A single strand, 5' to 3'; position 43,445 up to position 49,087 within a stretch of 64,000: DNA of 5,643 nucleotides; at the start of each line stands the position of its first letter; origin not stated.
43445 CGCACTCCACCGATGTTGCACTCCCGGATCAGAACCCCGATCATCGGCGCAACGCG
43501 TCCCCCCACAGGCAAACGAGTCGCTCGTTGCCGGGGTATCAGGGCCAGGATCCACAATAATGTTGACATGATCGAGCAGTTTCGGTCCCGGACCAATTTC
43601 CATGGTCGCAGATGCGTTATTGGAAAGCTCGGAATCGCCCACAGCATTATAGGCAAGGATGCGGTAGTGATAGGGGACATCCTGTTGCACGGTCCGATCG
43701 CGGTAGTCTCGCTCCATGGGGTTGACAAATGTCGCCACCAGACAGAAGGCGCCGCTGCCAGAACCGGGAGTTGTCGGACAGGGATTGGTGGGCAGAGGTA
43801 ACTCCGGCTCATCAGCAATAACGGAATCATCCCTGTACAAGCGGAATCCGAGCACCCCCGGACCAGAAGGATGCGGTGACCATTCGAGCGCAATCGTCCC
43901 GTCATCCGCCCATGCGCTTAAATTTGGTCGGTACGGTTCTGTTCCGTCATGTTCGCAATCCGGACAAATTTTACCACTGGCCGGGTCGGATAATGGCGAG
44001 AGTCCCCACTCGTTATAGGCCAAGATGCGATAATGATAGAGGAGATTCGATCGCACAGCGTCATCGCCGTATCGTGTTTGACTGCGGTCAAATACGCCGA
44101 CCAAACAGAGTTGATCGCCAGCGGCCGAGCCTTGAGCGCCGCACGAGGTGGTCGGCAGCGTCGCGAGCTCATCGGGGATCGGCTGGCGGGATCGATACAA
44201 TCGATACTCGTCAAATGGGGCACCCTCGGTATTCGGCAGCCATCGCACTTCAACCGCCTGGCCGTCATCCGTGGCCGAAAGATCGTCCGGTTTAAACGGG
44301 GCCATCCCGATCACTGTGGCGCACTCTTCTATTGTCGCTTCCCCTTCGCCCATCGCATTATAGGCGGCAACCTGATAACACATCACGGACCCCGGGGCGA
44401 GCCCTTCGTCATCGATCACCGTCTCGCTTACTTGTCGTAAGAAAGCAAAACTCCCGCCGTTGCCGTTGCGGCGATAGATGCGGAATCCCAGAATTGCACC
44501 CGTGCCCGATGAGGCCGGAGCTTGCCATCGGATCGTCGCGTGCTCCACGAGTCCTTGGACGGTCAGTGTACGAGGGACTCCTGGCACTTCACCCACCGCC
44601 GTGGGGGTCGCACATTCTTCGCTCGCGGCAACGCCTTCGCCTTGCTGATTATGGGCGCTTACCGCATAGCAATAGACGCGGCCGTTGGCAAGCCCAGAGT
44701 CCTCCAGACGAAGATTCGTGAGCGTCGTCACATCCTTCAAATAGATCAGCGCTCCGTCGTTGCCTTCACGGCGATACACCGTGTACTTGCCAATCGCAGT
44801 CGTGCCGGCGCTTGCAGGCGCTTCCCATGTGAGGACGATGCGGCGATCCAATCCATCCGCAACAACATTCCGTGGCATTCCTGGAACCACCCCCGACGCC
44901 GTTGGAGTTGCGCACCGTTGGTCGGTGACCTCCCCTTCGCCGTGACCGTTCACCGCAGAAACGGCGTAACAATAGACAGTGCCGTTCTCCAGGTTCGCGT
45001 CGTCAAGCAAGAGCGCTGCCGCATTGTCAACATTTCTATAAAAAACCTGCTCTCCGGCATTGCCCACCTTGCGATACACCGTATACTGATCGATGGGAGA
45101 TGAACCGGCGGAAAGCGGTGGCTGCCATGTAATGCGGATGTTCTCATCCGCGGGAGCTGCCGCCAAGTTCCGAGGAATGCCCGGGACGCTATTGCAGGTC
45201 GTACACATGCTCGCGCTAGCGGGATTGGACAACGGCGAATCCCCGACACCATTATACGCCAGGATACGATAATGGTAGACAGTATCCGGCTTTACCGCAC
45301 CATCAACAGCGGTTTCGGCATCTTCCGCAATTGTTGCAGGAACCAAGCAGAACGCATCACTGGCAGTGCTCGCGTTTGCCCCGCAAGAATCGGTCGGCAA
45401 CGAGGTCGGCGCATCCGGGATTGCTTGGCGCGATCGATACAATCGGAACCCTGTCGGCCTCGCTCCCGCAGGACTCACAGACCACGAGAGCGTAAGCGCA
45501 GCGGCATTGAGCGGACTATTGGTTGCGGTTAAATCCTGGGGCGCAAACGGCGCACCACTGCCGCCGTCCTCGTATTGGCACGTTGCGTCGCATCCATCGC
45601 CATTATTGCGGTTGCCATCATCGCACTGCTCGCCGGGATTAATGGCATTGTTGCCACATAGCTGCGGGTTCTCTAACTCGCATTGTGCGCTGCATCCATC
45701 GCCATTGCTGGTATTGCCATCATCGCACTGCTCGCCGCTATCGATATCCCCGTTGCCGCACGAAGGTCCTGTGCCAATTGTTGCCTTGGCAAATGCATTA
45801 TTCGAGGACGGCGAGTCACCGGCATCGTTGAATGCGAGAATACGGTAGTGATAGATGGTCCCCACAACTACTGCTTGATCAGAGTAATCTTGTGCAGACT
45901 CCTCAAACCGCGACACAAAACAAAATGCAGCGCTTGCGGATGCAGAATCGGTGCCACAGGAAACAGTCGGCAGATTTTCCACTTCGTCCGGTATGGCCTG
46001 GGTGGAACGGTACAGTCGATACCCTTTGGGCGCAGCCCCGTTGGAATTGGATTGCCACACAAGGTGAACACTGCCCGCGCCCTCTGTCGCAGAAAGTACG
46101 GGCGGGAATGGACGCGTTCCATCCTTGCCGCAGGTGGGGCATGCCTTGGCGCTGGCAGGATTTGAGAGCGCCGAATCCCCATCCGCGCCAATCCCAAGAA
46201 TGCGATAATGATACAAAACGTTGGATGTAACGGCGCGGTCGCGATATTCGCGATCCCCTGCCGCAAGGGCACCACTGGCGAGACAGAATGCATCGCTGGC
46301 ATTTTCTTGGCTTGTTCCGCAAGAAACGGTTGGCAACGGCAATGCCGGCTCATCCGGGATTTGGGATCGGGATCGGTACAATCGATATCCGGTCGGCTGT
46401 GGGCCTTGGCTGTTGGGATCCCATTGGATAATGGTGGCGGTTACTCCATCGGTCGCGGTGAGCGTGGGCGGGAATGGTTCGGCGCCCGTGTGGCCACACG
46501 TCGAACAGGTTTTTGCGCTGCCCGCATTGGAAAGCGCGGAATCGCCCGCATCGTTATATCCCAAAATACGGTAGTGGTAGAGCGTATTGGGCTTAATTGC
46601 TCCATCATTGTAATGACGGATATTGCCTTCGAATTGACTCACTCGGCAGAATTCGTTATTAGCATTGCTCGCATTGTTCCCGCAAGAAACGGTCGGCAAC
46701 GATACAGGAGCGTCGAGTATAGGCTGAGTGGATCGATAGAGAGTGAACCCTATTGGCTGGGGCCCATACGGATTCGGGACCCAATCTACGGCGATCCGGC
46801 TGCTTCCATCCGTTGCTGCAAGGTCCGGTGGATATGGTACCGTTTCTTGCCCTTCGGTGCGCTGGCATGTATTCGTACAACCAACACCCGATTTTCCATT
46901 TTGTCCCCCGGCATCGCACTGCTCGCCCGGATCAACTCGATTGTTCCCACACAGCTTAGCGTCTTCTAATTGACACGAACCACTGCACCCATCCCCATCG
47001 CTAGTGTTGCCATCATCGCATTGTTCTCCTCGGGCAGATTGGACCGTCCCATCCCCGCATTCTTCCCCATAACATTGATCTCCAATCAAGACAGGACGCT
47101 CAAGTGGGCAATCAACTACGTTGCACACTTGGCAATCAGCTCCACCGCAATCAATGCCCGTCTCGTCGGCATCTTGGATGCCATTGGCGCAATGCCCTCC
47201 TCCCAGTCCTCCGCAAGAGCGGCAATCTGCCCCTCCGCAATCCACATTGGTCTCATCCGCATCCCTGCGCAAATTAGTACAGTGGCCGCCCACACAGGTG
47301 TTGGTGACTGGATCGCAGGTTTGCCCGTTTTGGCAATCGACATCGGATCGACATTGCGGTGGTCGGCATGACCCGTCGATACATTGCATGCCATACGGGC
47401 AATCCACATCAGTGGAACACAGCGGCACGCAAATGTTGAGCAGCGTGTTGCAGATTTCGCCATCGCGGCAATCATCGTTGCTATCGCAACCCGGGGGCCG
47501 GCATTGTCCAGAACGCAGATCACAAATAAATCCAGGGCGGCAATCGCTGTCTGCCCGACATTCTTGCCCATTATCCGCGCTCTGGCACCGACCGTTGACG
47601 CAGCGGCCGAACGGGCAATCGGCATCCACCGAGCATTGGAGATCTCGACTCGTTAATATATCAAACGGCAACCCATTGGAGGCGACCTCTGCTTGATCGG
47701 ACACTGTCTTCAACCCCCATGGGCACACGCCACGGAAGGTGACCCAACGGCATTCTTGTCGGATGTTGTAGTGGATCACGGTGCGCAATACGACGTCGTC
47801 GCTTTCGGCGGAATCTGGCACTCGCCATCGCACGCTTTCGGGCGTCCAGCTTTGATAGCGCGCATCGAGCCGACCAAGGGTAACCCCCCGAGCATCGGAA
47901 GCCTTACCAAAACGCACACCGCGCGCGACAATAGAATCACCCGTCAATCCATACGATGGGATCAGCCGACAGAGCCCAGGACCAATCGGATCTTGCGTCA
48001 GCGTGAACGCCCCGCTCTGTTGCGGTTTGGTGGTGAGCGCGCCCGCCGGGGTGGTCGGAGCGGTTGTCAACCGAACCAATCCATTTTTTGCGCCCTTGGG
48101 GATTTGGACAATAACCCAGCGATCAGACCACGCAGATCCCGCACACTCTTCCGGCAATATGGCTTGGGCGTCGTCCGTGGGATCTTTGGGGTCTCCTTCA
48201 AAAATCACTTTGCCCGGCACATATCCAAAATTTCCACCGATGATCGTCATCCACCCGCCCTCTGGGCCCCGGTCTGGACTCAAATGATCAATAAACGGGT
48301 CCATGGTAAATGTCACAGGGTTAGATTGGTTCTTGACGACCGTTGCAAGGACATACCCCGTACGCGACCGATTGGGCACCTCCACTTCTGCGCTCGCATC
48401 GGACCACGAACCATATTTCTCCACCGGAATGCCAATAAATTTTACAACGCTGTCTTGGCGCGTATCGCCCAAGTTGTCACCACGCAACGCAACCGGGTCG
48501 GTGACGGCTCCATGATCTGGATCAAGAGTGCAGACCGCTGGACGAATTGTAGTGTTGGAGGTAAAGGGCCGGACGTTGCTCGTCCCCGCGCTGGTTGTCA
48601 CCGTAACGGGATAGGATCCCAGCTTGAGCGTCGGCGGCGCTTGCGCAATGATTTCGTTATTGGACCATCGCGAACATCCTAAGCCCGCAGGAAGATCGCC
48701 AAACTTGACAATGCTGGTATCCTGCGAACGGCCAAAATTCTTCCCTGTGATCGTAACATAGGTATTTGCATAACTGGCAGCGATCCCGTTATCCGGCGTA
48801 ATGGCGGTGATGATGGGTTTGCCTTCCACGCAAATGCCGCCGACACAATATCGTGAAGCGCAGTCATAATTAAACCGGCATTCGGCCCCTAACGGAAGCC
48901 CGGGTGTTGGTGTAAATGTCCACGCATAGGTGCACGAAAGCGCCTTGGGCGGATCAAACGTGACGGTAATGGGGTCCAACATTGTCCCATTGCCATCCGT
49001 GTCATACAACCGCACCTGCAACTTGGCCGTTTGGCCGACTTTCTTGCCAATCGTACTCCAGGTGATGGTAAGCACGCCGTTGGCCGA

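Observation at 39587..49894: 3435-aa giant surface protein with Myxococcus-type Cys-rich repeats and a long Fn3-like repeat array, flanked by two dedicated membrane proteins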

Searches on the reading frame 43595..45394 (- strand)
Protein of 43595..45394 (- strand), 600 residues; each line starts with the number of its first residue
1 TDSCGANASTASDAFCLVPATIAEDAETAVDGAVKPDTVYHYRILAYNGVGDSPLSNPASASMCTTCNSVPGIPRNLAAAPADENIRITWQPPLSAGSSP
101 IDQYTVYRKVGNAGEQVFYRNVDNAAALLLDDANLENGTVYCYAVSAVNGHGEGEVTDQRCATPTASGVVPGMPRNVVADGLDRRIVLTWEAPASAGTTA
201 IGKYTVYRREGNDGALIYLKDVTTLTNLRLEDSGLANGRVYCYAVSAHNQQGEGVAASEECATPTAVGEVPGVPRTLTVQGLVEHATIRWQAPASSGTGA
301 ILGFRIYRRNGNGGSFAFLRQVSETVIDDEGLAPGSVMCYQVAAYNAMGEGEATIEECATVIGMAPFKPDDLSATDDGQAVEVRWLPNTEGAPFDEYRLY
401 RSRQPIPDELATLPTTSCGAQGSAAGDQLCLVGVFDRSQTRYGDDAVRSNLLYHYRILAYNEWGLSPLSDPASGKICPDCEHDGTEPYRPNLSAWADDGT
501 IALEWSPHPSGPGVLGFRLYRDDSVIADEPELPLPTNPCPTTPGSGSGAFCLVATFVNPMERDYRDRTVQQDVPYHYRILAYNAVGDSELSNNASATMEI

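Call 18: search_protein_families(library=pfam, proteins=[window:43595-45394:-], max_evalue=1)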
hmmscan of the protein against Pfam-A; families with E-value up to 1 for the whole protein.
window:43595-45394:- (600 aa): 6 families
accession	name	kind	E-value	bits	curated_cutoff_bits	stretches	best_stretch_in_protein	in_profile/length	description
PF00041.27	fn3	-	4.9e-35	120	25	5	74-157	3-78/84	Fibronectin type III domain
PF25059.1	FN3_DSCAM-DSCAML_C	-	3.3e-08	34.2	39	1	96-168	15-84/89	DSCAM/DSCAML C-terminal Fn3-like domain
PF16656.11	Pur_ac_phosph_N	-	1.9e-05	25.6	30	0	83-150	12-83/93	Purple acid Phosphatase, N-terminal domain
PF18370.7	RGI_lyase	-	0.017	15.9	27.8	0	175-239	8-65/86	Rhamnogalacturonan I lyases beta-sheet domain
PF09294.16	Interfer-bind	-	0.18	12.6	21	0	204-262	44-101/104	Interferon-alpha/beta receptor, fibronectin type III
PF06486.16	DUF1093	-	0.54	11.4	26.3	0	14-52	8-44/81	Protein of unknown function (DUF1093)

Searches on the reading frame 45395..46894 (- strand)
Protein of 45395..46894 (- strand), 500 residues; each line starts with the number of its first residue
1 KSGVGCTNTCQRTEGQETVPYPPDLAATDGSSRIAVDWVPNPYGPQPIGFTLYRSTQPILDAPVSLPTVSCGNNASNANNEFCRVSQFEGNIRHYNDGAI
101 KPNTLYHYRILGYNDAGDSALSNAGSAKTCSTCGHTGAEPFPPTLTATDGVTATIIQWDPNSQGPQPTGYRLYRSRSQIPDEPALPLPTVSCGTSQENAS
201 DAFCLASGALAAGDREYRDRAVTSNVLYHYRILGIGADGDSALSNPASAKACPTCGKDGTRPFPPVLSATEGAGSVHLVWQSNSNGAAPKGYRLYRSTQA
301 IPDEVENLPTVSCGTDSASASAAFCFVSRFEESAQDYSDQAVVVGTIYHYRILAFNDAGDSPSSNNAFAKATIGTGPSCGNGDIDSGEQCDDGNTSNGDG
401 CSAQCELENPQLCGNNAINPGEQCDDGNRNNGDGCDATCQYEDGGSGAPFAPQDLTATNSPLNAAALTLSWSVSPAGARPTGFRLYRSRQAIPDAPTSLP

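Call 18: search_protein_families(library=pfam, proteins=[window:45395-46894:-], max_evalue=1)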
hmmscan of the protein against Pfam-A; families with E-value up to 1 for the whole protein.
window:45395-46894:- (500 aa): 7 families
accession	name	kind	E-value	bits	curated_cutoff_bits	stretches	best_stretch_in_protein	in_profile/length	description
PF00041.27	fn3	-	1.1e-09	38.7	25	1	272-367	12-81/84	Fibronectin type III domain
PF13948.11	DUF4215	-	1.3e-06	29.1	27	2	412-440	20-47/47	Domain of unknown function (DUF4215)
PF18370.7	RGI_lyase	-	0.0023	18.7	27.8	0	31-73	16-58/86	Rhamnogalacturonan I lyases beta-sheet domain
PF16656.11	Pur_ac_phosph_N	-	0.013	16.5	30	1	24-127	5-91/93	Purple acid Phosphatase, N-terminal domain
PF25059.1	FN3_DSCAM-DSCAML_C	-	0.072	13.9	39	0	334-364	44-74/89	DSCAM/DSCAML C-terminal Fn3-like domain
PF06486.16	DUF1093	-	0.087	13.9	26.3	0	336-361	22-45/81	Protein of unknown function (DUF1093)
PF14149.11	YhfH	-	0.75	10.1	27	0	249-258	13-22/37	YhfH-like protein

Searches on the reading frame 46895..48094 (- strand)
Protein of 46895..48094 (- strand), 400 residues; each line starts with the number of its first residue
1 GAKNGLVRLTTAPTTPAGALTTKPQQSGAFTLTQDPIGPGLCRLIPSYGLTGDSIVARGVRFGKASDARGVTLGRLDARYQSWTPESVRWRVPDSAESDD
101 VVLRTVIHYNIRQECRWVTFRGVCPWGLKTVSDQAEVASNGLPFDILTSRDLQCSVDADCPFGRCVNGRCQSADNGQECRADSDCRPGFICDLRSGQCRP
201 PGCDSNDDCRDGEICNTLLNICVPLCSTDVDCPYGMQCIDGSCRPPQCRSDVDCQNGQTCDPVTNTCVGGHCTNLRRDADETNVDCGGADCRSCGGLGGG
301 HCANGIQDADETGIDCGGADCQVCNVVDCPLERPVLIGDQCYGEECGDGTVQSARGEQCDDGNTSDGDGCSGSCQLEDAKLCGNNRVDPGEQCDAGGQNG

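Call 18: search_protein_families(library=pfam, proteins=[window:46895-48094:-], max_evalue=1)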
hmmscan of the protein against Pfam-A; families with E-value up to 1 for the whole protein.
window:46895-48094:- (400 aa): 2 families
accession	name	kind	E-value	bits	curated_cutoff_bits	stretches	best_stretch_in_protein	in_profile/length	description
PF13948.11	DUF4215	-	7.9e-07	29.7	27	1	339-375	15-47/47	Domain of unknown function (DUF4215)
PF19232.4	DUF5885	-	0.0095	15.8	33.2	1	226-284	34-95/265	Family of unknown function (DUF5885)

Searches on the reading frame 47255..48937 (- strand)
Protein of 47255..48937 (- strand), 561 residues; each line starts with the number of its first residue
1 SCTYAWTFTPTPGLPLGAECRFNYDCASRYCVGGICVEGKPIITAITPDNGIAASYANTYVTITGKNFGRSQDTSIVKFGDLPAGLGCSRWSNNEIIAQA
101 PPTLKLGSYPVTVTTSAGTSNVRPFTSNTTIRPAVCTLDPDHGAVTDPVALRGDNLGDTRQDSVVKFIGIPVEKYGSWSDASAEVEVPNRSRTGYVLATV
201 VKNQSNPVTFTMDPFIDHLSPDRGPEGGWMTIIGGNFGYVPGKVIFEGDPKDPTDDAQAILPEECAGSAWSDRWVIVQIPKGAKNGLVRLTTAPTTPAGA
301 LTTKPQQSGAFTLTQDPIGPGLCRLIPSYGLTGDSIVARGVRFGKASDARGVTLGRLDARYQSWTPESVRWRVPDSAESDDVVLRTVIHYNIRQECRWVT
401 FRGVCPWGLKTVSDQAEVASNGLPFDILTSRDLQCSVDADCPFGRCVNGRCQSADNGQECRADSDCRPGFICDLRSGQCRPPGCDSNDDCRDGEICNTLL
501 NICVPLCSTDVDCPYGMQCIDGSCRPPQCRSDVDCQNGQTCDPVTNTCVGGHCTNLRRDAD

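Call 69: find_related_loci(query=A3, collection=genome_contigs, flank=10000)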
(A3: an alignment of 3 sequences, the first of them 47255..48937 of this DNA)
Query A3 (561 aa) in genome_contigs; peptide patterns used: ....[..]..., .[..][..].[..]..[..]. (x = any residue, [..] = any of these).
81 stretches matched a pattern; 2 encode a relative of the query (tblastn E <= 1e-3); 2 distinct loci.
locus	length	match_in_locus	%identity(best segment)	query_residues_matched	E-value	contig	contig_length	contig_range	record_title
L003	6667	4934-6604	42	2-548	6e-140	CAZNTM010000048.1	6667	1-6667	MAG TPA_asm: uncultured Gammaproteobacteria bacterium isolate SRP090828_co1_54 genome assembly, contig: NODE_2598_length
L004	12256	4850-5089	34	446-561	3e-7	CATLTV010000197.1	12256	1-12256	MAG: uncultured proteobacterium isolate SRR3960576_bin.3_MetaWRAP_v1.3_MAG genome assembly, contig: ERZ505213.1537, whol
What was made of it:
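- Tried and rejected: The scan of representative genomes returned only two loci, one of them a short contig labelled Gammaproteobacteria (call 69).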
